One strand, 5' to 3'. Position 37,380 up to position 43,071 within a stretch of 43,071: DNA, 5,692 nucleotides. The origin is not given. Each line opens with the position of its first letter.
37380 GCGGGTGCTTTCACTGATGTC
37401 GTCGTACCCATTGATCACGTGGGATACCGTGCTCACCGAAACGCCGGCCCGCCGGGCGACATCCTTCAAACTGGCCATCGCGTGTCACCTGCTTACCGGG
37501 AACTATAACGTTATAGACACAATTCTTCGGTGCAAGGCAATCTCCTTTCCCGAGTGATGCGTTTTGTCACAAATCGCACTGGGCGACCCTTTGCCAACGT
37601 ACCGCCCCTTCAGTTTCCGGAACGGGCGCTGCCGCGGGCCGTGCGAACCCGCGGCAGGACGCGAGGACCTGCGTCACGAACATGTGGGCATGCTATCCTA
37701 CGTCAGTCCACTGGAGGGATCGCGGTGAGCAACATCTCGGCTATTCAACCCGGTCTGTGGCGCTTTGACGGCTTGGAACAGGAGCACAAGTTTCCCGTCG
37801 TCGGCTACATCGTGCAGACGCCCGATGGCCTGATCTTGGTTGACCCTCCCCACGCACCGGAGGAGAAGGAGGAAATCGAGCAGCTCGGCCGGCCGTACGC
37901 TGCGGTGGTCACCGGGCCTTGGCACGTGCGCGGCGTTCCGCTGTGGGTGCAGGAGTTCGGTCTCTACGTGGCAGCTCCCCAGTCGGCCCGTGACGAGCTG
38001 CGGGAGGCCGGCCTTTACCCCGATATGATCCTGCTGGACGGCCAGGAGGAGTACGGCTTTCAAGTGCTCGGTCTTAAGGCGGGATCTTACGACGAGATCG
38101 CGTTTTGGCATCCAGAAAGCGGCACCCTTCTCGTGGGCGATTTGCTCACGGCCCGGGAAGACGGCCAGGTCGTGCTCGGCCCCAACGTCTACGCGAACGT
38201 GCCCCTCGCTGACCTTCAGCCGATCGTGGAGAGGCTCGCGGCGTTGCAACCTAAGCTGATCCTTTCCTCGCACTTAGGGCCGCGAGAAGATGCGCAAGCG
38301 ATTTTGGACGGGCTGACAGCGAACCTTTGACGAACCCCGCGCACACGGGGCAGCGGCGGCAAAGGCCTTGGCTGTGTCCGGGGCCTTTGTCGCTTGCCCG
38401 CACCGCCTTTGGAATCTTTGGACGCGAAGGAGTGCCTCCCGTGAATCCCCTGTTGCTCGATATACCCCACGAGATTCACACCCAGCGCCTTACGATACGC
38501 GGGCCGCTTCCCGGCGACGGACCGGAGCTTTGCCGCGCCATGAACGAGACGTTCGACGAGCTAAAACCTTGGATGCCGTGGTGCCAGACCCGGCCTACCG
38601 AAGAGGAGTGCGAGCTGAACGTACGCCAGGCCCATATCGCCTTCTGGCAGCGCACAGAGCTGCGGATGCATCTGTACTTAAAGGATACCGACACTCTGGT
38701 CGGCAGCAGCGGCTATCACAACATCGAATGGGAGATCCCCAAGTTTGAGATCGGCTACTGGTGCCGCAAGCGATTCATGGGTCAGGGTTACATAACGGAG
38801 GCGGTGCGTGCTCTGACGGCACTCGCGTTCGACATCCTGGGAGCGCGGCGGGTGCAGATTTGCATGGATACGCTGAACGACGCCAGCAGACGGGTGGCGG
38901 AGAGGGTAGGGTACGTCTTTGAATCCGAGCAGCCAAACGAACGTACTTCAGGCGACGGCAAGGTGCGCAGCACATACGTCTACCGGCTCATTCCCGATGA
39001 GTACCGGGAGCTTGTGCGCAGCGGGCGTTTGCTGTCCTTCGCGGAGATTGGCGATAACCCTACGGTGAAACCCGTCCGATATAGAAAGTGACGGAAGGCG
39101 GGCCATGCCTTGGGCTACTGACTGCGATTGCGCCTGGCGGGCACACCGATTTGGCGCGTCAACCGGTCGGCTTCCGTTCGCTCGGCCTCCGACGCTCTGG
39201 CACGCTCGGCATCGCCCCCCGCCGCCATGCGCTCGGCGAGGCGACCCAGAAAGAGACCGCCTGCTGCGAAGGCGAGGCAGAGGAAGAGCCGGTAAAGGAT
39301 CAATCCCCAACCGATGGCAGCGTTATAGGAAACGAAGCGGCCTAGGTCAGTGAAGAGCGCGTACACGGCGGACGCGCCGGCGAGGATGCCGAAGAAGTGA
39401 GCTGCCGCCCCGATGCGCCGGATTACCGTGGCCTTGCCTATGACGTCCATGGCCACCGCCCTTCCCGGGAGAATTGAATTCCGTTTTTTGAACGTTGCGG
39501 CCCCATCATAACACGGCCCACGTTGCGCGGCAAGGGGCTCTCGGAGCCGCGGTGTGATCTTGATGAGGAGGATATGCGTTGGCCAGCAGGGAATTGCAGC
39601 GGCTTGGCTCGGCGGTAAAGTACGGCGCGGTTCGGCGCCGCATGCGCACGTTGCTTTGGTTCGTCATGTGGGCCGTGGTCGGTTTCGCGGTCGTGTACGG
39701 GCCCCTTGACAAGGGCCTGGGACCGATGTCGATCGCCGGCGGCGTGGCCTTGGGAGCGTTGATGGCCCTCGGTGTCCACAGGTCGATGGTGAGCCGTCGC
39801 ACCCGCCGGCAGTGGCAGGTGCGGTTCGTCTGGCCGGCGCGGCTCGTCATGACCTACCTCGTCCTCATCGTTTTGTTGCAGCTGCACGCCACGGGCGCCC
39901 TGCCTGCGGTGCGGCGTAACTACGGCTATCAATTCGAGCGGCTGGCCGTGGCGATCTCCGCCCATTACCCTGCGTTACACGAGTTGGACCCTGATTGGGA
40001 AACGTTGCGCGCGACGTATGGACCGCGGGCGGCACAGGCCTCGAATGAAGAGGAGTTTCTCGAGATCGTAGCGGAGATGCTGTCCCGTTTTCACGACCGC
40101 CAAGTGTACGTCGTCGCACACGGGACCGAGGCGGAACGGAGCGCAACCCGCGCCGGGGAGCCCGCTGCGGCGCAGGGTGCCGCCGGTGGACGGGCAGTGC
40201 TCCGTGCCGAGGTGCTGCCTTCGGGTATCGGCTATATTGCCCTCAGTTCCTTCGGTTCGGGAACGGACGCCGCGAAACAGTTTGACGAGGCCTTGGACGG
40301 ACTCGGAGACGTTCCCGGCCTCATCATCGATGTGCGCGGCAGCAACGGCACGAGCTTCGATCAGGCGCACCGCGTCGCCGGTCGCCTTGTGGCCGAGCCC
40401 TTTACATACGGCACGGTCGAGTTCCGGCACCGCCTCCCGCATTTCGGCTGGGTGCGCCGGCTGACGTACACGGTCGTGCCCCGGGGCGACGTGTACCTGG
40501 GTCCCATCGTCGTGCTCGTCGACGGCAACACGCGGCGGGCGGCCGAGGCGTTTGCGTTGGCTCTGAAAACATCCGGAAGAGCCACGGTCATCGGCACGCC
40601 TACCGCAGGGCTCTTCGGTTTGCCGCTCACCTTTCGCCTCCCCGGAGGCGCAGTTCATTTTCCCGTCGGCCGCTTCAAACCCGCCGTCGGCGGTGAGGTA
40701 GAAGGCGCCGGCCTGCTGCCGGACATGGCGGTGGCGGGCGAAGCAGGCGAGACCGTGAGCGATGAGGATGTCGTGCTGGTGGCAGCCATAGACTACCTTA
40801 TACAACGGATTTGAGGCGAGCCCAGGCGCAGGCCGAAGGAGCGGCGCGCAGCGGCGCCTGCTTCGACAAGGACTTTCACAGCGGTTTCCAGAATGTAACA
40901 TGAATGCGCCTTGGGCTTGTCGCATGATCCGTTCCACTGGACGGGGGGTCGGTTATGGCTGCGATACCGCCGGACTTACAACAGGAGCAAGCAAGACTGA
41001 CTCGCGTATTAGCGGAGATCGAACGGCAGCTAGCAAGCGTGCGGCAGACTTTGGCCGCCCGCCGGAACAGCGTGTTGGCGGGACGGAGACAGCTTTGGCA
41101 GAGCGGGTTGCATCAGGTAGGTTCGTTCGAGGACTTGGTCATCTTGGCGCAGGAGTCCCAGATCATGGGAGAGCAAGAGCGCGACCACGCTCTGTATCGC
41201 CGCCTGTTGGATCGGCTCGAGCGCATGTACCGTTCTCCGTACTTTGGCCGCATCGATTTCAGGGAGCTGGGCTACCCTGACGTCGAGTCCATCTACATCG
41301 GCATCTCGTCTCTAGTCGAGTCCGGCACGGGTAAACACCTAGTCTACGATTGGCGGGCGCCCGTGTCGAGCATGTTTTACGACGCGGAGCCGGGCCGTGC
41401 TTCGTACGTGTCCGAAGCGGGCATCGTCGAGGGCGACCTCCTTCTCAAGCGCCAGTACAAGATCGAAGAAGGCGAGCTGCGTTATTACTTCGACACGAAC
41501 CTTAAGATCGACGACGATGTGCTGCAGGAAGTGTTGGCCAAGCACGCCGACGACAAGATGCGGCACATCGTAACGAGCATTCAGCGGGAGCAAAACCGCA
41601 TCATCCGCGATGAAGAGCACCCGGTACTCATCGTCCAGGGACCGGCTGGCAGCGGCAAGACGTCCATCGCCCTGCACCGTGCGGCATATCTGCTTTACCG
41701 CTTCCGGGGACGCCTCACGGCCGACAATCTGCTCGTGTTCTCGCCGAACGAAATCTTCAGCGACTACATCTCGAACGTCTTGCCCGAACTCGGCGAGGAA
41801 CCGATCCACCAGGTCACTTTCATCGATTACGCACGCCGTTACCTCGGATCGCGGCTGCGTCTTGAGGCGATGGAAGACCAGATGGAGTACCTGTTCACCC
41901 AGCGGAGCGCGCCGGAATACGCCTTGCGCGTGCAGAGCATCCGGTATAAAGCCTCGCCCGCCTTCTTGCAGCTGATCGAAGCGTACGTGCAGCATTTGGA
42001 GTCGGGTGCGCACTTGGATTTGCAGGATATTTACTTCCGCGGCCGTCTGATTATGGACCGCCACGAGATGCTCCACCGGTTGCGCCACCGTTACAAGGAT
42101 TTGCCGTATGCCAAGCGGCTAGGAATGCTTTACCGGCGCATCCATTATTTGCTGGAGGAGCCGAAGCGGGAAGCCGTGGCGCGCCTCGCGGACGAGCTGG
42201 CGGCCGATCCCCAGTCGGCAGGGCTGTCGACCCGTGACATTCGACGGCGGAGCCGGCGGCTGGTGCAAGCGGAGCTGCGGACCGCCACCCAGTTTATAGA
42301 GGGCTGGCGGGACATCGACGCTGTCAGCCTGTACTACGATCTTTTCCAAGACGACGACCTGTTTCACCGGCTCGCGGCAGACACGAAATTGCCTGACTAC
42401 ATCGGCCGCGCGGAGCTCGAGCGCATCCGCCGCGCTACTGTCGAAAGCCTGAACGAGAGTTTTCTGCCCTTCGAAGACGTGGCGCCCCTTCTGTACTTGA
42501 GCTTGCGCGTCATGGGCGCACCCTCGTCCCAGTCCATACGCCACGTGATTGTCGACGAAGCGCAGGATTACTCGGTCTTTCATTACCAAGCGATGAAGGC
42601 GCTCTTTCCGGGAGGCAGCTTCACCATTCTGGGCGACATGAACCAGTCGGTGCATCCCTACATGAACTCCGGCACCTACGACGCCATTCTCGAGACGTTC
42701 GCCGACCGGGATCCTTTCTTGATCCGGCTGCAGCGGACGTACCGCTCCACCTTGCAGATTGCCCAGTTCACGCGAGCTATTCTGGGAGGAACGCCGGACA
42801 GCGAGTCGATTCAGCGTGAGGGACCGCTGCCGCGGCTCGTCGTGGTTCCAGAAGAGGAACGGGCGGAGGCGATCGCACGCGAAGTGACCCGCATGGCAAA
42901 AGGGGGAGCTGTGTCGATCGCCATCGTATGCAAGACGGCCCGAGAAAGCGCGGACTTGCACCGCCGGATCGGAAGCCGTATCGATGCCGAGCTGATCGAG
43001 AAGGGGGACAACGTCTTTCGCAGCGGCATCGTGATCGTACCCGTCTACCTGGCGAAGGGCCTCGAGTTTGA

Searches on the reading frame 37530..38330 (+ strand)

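Call 38: search_protein_families(library=pfam, proteins=[window:37530-38330:+], max_evalue=0.00001)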
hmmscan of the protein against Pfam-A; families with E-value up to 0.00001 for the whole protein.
window:37530-38330:+ (266 aa): 1 family
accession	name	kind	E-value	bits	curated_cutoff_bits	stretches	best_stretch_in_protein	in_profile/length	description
PF14597.12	Lactamase_B_5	-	1.3e-07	31.8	28.4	1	73-239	6-170/199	Metallo-beta-lactamase superfamily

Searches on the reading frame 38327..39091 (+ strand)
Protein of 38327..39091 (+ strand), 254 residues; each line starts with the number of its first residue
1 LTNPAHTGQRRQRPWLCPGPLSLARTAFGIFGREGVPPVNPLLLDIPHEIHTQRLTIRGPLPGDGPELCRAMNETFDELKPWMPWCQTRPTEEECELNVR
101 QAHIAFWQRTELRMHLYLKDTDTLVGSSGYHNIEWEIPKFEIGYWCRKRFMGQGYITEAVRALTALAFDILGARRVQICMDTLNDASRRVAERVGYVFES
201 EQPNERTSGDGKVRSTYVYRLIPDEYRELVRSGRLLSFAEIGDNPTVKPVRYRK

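Call 38: search_protein_families(library=pfam, proteins=[window:38327-39091:+], max_evalue=0.00001)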
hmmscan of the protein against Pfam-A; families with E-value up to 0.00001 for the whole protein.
window:38327-39091:+ (254 aa): 2 families
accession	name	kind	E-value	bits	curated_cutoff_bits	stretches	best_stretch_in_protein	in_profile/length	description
PF13302.13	Acetyltransf_3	-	2.8e-25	90.1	25.4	1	54-196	1-137/138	Acetyltransferase (GNAT) domain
PF00583.31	Acetyltransf_1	-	4.3e-09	37.1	20.7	1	91-196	15-116/116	Acetyltransferase (GNAT) family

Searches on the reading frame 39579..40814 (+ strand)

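Call 38: search_protein_families(library=pfam, proteins=[window:39579-40814:+], max_evalue=0.00001)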
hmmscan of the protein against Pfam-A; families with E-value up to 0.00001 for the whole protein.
window:39579-40814:+ (411 aa): 1 family
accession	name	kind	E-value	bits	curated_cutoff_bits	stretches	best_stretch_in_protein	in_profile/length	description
PF03572.23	Peptidase_S41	-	5.8e-25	88.2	24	1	217-385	2-165/165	Peptidase family S41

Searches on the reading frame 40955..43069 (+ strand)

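Call 38: search_protein_families(library=pfam, proteins=[window:40955-43069:+], max_evalue=0.00001)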
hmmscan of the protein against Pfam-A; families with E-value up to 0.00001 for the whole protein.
window:40955-43069:+ (705 aa): 2 families
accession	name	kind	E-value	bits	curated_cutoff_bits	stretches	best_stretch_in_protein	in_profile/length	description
PF00580.27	UvrD-helicase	-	3e-13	50.5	23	1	525-569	210-255/271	UvrD/REP helicase N-terminal domain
PF13245.12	AAA_19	-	3.5e-07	30.9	25.1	0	527-566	90-130/134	AAA domain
